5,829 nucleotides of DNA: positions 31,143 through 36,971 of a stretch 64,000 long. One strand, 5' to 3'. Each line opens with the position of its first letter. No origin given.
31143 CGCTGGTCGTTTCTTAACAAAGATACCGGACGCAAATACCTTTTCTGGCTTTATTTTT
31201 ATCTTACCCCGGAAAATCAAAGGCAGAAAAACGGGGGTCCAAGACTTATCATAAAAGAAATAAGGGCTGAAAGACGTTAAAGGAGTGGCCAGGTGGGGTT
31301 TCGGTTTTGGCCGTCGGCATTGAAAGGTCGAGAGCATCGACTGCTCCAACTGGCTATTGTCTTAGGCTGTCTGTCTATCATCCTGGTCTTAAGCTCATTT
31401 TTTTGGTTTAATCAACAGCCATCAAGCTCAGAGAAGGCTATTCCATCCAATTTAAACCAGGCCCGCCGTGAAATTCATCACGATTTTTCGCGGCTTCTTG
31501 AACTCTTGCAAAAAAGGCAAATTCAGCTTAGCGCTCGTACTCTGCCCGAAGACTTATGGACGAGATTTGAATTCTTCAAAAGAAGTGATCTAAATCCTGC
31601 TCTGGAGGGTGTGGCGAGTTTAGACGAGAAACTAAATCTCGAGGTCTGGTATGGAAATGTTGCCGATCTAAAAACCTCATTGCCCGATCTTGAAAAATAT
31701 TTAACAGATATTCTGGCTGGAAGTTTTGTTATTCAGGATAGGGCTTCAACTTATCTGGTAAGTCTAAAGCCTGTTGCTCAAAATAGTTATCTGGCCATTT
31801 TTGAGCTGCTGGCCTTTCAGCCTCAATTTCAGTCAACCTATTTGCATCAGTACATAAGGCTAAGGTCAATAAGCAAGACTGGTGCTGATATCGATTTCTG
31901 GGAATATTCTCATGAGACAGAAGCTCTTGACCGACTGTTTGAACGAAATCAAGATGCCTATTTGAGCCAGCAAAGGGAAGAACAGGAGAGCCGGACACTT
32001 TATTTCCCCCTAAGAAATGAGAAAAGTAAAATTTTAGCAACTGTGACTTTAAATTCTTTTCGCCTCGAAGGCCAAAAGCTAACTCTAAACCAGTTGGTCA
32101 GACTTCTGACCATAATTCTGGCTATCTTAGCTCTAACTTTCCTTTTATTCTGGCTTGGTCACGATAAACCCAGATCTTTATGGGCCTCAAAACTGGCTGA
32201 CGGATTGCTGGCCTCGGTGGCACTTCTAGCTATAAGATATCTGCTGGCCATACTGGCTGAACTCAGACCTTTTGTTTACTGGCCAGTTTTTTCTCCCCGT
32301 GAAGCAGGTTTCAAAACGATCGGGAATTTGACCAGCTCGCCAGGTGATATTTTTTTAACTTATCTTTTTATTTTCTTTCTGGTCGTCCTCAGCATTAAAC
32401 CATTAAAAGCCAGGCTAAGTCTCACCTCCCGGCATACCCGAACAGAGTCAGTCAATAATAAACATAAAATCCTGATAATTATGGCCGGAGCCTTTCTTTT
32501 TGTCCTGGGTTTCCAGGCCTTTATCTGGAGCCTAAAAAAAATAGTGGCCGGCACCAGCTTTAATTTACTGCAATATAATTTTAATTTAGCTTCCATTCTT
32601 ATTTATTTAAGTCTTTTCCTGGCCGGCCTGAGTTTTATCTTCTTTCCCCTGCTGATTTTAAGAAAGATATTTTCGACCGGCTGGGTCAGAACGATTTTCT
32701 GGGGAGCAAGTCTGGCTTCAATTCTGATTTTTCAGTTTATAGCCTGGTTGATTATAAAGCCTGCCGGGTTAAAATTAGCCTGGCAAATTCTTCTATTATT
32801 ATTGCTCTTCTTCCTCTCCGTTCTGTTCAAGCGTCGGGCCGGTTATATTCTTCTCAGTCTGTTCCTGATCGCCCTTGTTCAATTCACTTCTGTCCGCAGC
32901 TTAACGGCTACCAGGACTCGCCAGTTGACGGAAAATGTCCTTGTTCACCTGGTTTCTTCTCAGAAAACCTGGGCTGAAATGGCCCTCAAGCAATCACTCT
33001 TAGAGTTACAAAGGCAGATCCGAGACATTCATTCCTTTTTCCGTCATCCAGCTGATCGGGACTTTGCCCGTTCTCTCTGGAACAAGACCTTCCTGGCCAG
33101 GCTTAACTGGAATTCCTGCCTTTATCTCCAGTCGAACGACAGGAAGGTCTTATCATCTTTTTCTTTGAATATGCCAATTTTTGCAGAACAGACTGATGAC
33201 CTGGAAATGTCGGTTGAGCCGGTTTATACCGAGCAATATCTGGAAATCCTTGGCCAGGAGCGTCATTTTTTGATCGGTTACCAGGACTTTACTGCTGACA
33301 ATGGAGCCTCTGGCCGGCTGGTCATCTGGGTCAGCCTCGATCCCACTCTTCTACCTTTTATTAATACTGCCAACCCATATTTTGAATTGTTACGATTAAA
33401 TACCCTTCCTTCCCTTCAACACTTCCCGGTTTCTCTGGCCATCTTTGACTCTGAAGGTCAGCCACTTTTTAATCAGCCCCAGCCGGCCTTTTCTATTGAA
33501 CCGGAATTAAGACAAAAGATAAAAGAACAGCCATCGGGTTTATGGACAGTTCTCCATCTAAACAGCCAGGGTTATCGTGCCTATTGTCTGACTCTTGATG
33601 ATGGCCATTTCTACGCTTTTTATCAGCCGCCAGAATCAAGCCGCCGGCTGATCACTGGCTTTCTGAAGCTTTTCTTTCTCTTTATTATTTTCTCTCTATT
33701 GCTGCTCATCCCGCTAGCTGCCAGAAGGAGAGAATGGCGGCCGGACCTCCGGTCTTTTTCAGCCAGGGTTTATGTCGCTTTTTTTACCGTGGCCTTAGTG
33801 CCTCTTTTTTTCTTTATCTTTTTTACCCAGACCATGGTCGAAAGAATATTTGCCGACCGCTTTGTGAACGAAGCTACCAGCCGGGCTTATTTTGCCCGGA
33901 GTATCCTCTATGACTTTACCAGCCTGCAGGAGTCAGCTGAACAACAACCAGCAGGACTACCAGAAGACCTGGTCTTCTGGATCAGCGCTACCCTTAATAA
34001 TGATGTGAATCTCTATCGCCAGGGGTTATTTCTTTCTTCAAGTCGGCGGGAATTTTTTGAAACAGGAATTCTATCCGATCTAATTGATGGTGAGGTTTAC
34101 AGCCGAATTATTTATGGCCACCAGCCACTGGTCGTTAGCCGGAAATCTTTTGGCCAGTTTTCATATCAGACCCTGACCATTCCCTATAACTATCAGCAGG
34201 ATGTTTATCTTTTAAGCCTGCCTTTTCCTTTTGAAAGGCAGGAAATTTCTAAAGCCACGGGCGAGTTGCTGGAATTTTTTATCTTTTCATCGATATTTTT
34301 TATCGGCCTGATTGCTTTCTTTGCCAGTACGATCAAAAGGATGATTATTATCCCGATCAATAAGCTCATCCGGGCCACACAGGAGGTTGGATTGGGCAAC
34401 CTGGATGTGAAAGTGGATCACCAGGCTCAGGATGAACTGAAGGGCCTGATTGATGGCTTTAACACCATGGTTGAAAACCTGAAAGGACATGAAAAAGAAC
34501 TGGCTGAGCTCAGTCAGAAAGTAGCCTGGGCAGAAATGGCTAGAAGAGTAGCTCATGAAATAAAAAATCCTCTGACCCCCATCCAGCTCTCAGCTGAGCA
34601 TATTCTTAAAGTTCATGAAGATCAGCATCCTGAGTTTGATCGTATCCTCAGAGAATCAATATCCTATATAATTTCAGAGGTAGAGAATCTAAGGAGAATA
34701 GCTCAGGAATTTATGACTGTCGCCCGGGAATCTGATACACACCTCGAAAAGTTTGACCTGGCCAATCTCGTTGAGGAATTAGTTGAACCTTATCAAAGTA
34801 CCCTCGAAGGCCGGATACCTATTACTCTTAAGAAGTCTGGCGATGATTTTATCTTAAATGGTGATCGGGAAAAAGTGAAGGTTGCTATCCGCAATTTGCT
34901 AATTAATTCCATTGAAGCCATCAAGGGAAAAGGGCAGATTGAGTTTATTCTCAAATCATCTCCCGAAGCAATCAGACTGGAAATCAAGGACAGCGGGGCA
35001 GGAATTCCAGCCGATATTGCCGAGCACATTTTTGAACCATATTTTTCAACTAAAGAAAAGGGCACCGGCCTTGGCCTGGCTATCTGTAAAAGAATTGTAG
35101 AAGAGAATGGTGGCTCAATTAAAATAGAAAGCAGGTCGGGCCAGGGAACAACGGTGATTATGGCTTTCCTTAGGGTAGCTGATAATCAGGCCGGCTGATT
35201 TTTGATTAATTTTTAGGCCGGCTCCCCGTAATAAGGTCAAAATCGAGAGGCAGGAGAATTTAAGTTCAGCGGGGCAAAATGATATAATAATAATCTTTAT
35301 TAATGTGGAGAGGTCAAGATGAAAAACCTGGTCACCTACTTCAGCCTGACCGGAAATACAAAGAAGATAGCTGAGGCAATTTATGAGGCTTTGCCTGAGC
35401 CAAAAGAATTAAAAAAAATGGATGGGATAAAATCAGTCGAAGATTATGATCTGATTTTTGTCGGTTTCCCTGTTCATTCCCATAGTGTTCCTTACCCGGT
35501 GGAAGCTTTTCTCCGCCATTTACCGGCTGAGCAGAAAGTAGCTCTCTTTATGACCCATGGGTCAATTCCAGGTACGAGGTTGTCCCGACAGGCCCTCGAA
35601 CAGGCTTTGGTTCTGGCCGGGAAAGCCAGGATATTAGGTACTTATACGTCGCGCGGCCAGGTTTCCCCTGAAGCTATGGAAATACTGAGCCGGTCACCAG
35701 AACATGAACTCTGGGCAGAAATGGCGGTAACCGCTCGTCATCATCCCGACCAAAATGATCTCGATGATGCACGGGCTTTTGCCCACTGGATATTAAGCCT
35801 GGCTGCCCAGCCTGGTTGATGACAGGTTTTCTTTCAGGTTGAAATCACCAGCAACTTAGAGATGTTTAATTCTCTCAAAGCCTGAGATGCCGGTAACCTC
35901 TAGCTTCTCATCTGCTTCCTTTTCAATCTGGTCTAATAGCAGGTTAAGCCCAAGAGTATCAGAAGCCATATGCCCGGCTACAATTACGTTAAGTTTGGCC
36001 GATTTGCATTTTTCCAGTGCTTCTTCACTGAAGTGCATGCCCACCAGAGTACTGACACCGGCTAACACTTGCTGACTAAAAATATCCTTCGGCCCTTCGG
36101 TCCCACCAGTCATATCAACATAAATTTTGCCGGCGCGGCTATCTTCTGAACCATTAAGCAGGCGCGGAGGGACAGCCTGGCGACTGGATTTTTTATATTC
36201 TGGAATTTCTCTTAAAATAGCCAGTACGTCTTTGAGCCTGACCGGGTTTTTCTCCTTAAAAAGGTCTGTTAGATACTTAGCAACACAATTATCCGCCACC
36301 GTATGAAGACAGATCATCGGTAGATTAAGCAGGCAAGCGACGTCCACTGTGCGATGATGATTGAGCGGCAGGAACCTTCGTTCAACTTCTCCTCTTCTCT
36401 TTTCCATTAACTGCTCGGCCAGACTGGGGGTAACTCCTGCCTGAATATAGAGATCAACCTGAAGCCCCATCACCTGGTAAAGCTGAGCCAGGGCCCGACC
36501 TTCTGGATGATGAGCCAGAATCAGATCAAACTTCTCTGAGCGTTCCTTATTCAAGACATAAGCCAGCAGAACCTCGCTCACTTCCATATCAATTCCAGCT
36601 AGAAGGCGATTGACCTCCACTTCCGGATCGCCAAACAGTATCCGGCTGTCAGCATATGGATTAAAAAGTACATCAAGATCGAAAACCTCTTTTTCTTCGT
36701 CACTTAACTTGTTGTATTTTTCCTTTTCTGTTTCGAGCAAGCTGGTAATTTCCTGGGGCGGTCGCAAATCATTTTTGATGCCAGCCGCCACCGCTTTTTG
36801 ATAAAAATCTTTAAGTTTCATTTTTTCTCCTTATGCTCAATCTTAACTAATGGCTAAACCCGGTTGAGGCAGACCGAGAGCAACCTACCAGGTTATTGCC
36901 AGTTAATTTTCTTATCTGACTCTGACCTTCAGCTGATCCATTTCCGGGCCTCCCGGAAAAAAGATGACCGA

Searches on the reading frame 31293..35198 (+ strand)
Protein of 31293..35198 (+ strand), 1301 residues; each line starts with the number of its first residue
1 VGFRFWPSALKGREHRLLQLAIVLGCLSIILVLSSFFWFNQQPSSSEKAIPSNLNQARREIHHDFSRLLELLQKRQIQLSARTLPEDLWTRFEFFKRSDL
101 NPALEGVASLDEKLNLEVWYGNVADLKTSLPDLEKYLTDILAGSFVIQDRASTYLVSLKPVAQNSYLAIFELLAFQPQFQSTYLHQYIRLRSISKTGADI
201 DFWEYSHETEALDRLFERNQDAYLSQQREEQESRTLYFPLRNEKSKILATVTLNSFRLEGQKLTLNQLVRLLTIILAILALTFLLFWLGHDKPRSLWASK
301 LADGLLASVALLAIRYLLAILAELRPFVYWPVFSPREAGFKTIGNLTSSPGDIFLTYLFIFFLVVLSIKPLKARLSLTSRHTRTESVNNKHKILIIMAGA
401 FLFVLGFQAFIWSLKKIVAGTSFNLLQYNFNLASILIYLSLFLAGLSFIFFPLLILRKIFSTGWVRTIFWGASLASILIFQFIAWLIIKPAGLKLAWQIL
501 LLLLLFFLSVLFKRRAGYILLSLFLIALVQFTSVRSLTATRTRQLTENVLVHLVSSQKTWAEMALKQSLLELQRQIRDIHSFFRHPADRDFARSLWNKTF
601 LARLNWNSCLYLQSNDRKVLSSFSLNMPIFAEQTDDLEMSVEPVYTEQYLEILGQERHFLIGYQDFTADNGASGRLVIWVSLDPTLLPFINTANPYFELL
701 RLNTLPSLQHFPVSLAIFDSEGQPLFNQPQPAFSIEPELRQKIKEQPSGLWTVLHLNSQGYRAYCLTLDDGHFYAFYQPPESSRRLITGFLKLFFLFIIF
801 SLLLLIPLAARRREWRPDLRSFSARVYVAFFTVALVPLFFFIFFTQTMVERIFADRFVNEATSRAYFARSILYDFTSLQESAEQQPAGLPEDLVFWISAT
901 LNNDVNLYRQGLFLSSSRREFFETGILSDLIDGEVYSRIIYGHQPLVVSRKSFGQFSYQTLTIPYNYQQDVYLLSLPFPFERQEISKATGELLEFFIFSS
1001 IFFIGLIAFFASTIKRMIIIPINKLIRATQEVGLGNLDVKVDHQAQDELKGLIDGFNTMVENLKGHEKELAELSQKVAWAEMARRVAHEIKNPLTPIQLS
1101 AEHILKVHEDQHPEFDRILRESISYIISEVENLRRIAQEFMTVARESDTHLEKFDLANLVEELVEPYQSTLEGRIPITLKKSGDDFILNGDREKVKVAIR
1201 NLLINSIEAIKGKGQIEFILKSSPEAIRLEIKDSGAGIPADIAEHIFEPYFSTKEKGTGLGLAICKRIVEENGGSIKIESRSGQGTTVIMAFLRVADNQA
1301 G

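Call 62: search_protein_families(library=pfam, proteins=[window:31293-35198:+], max_evalue=0.001)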
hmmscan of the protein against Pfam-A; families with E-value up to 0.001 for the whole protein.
window:31293-35198:+ (1301 aa): 4 families
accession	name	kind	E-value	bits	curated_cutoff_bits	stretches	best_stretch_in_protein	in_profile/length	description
PF02518.31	HATPase_c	-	1.2e-23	84.1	26.4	1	1190-1292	1-106/111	Histidine kinase-, DNA gyrase B-, and HSP90-like ATPase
PF00672.30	HAMP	-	9.6e-09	35.9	25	1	1018-1064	6-52/53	HAMP domain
PF00512.31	HisKA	-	3.8e-07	30.5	26.9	1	1080-1145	3-62/66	His Kinase A (phospho-acceptor) domain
PF13581.12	HATPase_c_2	-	6.3e-07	29.9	27.4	1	1191-1291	28-126/127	Histidine kinase-like ATPase domain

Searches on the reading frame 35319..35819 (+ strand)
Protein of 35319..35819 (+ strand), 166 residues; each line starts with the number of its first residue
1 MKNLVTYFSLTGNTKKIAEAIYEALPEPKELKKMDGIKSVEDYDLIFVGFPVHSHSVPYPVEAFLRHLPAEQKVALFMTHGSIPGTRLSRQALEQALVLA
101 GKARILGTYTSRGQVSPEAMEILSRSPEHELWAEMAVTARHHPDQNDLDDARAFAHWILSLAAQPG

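Call 62: search_protein_families(library=pfam, proteins=[window:35319-35819:+], max_evalue=0.001)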
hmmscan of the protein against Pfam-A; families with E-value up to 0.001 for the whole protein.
window:35319-35819:+ (166 aa): 4 families
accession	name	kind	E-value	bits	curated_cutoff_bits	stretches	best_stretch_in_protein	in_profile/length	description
PF12641.12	Flavodoxin_3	-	9.6e-24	84.4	27.5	1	4-155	1-159/160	Flavodoxin domain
PF12724.12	Flavodoxin_5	-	8.6e-08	33.1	27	1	4-78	1-82/145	Flavodoxin domain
PF12682.12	Flavodoxin_4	-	4.3e-07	30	24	1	36-82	67-114/155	Flavodoxin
PF03358.20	FMN_red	-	0.00049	20.1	24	0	37-108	65-142/152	NADPH-dependent FMN reductase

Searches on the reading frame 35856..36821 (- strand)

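Call 62: search_protein_families(library=pfam, proteins=[window:35856-36821:-], max_evalue=0.001)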
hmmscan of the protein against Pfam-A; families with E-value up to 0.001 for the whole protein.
window:35856-36821:- (321 aa): 1 family
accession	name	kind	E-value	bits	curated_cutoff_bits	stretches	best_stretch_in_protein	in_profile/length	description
PF01784.24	DUF34_NIF3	-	1.8e-05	25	23.4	0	246-310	182-248/256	Duf34/NIF3 (NGG1p interacting factor 3)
